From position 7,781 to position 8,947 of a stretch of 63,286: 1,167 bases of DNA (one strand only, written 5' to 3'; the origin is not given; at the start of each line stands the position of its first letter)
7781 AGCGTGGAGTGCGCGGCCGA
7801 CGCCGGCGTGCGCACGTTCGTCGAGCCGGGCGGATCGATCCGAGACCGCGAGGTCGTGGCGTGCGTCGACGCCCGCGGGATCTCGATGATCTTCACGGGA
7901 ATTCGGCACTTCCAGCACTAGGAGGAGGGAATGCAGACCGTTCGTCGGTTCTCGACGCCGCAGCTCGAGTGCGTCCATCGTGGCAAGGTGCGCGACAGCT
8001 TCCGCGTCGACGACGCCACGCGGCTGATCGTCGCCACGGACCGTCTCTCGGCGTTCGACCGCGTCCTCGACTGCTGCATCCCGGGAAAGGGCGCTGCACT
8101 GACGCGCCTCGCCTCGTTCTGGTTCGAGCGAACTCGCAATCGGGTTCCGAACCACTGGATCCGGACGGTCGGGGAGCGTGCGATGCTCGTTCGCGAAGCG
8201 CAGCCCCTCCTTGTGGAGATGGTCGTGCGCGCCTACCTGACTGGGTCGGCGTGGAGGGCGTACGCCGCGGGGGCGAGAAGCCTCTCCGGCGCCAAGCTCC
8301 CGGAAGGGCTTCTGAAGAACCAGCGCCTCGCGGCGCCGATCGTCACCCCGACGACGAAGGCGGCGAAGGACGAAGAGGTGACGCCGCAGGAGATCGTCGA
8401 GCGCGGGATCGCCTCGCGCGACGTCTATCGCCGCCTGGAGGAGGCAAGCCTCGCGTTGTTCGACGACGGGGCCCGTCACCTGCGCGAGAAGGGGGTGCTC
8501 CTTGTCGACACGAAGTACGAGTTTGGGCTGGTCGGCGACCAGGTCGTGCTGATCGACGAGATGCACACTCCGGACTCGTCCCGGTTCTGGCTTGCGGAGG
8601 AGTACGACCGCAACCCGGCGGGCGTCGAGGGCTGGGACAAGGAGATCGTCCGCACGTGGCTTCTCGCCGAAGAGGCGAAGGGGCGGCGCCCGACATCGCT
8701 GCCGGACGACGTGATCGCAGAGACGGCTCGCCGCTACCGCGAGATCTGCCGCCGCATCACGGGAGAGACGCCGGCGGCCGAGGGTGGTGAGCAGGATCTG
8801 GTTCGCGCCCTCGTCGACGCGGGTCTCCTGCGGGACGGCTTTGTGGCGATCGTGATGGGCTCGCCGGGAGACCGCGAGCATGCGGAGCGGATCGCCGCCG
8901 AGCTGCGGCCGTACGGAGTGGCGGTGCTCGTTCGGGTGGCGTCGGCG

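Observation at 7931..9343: Bacterial PAICS-like enzyme: PurC fused to a class II (CO2-using) PurE, with no purK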

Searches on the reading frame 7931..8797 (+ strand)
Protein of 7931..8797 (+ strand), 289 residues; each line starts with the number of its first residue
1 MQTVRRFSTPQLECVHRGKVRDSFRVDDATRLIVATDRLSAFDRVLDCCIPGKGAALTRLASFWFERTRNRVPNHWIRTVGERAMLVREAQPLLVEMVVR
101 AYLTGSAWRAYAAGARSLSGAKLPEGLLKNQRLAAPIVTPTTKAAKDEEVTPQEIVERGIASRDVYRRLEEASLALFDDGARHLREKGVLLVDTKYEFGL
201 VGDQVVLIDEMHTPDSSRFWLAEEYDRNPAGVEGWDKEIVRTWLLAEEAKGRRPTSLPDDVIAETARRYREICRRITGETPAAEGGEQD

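Call 28: search_solved_structures(query=window:7931-8797:+, max_evalue=10, show_alignments=0)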
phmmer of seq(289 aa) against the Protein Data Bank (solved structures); distinct sequences matched with E-value up to 10: 21.
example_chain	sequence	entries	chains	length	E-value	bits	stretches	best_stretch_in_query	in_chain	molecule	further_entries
1a48_A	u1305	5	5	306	1.1e-54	188.8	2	80-279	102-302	PHOSPHORIBOSYLAMINOIMIDAZOLE-SUCCINOCARBOXAMIDE SYNTHASE | PHOSPHORIBOSYLAMIDOIMIDAZOLE- SUCCINOCARBOXAMIDE SYNTHASE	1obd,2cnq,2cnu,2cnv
1obg_A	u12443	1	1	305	1.1e-54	188.8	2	80-279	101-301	PHOSPHORIBOSYLAMIDOIMIDAZOLE- SUCCINOCARBOXAMIDE SYNTHASE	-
3r9r_A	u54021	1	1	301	8.4e-46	159.6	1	11-278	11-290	Phosphoribosylaminoimidazole-succinocarboxamide synthase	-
6yvq_A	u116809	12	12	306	8.6e-46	159.6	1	11-278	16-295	Phosphoribosylaminoimidazole-succinocarboxamide synthase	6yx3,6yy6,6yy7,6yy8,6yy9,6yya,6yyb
2ywv_A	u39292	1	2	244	6.3e-15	58.3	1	13-226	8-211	Phosphoribosylaminoimidazole succinocarboxamide synthetase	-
3u54_A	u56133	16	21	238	2e-13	53.4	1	14-225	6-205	Phosphoribosylaminoimidazole-succinocarboxamide synthase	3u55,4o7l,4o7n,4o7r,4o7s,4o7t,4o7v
2yzl_A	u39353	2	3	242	1.3e-12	50.8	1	15-226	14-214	Phosphoribosylaminoimidazole-succinocarboxamide synthase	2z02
4fe2_A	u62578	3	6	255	1e-11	47.8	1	8-223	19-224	Phosphoribosylaminoimidazole-succinocarboxamide synthase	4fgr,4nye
3nua_A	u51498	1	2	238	3.6e-09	39.4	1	10-223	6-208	Phosphoribosylaminoimidazole-succinocarboxamide synthase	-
2gqr_A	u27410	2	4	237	3.5e-06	29.7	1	16-226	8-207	Phosphoribosylaminoimidazole-succinocarboxamide synthase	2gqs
3kre_A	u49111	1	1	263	1.7e-05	27.4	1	10-221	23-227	Phosphoribosylaminoimidazole-succinocarboxamide synthase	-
1kut_A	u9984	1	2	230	0.00072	22.1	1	31-220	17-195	Phosphoribosylaminoimidazole-succinocarboxamide synthase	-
4ja0_A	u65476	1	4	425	0.0014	21.1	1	17-222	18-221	Phosphoribosylaminoimidazole carboxylase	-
2h31_A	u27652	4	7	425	0.033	16.6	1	15-108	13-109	Multifunctional protein ADE2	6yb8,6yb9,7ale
3g6s_A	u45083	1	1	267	0.043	16.2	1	209-286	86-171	Putative endonuclease/exonuclease/phosphatase family protein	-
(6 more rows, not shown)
